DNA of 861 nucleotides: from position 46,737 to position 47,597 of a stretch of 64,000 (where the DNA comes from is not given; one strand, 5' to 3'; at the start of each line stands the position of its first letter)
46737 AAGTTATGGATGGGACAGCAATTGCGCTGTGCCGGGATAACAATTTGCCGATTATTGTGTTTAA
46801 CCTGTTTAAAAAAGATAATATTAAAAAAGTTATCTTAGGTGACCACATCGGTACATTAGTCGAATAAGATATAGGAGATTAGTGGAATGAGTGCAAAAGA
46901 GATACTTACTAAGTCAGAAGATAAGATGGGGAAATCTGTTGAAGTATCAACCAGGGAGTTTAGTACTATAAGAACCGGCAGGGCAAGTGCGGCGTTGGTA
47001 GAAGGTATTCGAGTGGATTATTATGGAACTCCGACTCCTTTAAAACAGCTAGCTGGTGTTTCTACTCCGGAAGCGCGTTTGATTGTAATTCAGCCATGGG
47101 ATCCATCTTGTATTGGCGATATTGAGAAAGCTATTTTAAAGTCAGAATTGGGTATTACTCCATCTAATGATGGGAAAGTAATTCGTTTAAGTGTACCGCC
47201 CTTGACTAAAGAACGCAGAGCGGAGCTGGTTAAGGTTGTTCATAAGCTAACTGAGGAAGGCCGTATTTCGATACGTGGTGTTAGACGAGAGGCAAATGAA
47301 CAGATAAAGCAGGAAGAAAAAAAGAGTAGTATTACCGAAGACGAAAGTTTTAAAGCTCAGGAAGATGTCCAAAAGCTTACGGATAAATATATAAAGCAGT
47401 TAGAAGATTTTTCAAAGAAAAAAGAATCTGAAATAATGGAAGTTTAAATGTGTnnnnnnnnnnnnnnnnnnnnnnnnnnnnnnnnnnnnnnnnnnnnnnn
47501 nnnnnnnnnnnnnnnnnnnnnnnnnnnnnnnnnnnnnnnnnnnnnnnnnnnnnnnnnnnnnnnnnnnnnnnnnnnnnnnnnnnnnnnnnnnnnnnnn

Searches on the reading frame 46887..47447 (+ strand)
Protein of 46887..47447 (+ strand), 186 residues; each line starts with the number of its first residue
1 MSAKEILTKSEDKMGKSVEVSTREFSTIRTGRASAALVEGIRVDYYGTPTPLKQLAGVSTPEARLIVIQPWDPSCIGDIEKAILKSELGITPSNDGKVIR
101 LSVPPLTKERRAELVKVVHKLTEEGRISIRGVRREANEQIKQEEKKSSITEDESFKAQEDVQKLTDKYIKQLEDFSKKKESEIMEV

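Call 41: search_protein_families(library=pfam, proteins=[window:46887-47447:+], max_evalue=0.0001)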
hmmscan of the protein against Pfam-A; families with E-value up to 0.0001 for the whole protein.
window:46887-47447:+ (186 aa): 1 family
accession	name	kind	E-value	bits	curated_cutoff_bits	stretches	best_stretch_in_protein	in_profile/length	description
PF01765.24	RRF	-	4.3e-68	228.7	29.7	1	23-184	3-164/164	Ribosome recycling factor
